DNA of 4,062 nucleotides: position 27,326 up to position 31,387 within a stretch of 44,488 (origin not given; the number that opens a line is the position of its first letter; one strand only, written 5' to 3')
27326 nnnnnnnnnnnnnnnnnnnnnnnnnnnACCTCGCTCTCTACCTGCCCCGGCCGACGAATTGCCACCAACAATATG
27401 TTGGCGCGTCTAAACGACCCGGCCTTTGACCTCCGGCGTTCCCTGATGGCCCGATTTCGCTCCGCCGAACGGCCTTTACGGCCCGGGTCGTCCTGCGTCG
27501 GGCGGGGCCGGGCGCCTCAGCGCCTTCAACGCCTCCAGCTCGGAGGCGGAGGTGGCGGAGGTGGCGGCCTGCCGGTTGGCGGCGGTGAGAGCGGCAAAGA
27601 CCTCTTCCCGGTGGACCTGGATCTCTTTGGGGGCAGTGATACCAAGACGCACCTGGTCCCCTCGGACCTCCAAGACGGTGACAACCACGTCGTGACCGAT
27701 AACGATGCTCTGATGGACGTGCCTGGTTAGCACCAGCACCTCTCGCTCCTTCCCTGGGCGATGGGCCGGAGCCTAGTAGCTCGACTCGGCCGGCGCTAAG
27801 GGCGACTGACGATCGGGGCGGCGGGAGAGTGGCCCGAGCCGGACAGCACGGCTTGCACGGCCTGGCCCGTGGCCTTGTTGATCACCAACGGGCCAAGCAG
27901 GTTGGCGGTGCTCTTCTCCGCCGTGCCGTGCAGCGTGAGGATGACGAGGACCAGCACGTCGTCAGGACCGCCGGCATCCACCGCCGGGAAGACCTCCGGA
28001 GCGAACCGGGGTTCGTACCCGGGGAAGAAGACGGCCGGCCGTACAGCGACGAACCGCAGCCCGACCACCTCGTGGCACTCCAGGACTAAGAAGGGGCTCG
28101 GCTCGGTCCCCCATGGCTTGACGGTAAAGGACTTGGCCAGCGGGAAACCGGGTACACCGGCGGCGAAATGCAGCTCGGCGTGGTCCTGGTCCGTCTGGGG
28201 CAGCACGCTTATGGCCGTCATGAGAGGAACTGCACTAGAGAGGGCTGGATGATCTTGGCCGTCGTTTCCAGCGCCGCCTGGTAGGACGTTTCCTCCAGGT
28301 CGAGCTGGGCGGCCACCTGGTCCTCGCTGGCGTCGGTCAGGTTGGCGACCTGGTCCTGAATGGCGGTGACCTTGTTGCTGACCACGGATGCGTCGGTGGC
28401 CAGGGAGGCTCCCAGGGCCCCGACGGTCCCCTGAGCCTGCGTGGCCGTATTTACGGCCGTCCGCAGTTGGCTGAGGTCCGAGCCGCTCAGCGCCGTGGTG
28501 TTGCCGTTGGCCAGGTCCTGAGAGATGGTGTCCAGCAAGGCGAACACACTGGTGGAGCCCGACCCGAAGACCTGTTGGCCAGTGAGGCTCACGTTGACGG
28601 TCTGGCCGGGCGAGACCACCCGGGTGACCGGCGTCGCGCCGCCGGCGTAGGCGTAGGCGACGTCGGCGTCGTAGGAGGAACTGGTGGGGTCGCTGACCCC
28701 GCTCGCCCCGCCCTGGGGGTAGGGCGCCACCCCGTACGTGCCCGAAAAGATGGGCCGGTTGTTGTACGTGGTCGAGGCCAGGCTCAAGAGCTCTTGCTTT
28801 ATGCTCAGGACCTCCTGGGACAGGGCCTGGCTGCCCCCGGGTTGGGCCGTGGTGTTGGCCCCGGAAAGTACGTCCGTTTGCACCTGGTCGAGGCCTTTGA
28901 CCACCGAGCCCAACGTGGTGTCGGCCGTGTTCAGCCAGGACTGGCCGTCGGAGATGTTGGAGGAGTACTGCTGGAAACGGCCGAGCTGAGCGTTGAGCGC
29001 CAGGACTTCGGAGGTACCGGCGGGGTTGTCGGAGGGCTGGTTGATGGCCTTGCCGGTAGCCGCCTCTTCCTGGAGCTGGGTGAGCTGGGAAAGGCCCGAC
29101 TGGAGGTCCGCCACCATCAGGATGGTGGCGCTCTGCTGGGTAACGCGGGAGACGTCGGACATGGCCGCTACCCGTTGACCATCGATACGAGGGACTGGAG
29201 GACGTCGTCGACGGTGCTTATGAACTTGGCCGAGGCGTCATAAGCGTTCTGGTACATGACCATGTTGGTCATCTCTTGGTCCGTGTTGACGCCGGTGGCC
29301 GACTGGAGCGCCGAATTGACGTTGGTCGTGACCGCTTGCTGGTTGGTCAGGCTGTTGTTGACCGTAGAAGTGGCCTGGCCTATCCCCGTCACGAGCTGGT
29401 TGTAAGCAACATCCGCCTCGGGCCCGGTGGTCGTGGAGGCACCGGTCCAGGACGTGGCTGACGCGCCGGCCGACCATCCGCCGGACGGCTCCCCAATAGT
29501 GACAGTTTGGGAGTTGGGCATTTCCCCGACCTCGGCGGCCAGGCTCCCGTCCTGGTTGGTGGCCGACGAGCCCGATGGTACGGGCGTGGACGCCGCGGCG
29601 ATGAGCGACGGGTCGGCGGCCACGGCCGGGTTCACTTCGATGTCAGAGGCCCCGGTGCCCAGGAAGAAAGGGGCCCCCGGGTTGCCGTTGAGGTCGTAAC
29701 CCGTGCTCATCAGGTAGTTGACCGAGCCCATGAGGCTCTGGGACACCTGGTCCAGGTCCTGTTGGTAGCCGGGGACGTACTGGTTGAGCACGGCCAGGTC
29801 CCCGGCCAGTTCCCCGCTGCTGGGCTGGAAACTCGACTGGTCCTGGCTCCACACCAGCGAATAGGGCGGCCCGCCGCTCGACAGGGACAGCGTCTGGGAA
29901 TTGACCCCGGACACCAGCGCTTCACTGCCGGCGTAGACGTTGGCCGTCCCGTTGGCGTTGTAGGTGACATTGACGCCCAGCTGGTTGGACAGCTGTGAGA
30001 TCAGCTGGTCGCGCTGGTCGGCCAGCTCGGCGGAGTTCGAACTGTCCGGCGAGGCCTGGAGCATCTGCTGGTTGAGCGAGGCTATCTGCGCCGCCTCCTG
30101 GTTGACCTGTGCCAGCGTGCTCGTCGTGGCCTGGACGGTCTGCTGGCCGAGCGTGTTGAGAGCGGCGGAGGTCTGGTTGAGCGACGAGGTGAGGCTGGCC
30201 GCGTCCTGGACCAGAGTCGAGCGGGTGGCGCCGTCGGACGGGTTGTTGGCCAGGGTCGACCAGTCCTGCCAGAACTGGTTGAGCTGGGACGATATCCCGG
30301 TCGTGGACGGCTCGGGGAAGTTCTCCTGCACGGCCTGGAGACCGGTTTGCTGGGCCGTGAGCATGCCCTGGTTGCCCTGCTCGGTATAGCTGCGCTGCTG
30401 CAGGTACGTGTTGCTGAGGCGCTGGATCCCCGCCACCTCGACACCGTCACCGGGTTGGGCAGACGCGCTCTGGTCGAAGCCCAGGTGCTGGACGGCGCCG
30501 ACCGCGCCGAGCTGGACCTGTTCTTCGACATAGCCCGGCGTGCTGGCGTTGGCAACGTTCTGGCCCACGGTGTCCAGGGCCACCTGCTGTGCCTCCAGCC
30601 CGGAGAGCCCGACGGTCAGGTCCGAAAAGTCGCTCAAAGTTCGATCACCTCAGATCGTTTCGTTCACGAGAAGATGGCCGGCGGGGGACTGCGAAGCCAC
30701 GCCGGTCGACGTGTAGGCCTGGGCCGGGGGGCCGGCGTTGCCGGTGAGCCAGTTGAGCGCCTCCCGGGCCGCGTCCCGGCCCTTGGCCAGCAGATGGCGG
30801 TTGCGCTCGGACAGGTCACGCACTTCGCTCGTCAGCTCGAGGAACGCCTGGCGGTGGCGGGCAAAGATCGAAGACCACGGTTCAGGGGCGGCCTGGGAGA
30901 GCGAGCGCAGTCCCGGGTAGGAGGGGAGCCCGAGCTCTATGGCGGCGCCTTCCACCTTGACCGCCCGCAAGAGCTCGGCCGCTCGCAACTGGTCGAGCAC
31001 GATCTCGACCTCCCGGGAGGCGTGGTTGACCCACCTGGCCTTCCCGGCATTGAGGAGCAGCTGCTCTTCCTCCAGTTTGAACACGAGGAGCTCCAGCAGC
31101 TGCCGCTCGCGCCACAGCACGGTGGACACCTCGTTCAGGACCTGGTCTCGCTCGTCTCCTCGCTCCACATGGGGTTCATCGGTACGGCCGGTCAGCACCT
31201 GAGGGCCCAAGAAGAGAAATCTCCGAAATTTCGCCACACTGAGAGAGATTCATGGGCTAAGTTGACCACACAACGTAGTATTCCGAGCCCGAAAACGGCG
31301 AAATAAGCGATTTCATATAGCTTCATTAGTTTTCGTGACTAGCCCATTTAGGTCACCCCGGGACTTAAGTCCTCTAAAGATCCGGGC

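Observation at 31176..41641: Recurring sigma-28-type promoter motif with fixed geometry at seven flagellar-locus transcription units, five apparently leaderless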

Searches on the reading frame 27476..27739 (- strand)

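Call 31: search_protein_families(library=pfam, proteins=[window:27476-27739:-], max_evalue=0.01)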
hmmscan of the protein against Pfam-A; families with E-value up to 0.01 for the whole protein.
window:27476-27739:- (87 aa): 1 family
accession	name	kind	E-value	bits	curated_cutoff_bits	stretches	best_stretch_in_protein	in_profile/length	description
PF02599.21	CsrA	-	1.2e-23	83.3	27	1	1-51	1-51/53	Global regulator protein family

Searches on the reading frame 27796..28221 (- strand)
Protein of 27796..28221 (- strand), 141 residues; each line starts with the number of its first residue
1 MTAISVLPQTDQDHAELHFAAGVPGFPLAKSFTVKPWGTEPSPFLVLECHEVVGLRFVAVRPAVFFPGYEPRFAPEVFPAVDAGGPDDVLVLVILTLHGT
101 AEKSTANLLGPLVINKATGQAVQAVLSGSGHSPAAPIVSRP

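Call 6: search_protein_families(library=pfam, proteins=[window:27796-28221:-])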
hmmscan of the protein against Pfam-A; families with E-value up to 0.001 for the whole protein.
window:27796-28221:- (141 aa): 1 family
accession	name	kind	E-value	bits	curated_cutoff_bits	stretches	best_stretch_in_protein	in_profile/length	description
PF02623.20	FliW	-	5e-25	88.1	25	1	17-133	1-118/122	FliW protein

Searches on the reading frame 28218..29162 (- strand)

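Call 6: search_protein_families(library=pfam, proteins=[window:28218-29162:-])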
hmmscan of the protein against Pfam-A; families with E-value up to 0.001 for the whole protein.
window:28218-29162:- (314 aa): 1 family
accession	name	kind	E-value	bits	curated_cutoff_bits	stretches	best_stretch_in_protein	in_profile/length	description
PF00669.25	Flagellin_N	-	6.9e-20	72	26.6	1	10-142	4-137/139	Bacterial flagellin N-terminal helical region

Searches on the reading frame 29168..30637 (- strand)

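Call 6: search_protein_families(library=pfam, proteins=[window:29168-30637:-])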
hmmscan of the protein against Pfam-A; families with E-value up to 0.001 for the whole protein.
window:29168-30637:- (489 aa): 3 families
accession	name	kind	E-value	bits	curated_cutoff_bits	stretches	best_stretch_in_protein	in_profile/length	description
PF22638.1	FlgK_D1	-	1.1e-53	182.7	28.6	1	101-325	2-233/233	Flagellar hook-associated protein FlgK helical domain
PF06429.18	Flg_bbr_C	-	8.9e-11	41.6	23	1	447-486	7-46/46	Flagellar basal body rod FlgEFG protein C-terminal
PF00460.25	Flg_bb_rod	-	2.7e-08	34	20.7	1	8-36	2-30/31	Flagella basal body rod protein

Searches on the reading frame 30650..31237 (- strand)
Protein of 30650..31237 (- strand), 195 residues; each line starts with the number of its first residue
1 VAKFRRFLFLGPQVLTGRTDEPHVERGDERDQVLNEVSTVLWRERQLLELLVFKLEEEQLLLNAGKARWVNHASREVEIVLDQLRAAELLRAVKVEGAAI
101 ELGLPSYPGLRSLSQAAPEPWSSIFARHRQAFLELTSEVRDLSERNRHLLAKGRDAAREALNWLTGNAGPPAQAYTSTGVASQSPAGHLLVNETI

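Call 5: search_protein_families(library=pfam, proteins=[window:30650-31237:-])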
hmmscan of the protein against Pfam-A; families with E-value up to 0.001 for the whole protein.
window:30650-31237:- (195 aa): 1 family
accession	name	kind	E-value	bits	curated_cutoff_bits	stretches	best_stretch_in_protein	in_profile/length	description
PF05130.17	FlgN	-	4.9e-19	69.6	30.5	1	35-181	4-145/147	FlgN protein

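Call 52: search_protein_families(library=ncbifam, proteins=[window:30650-31168:-], max_evalue=0.001)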
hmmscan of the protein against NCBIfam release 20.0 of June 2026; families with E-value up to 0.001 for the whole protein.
window:30650-31168:- (172 aa): 0 families
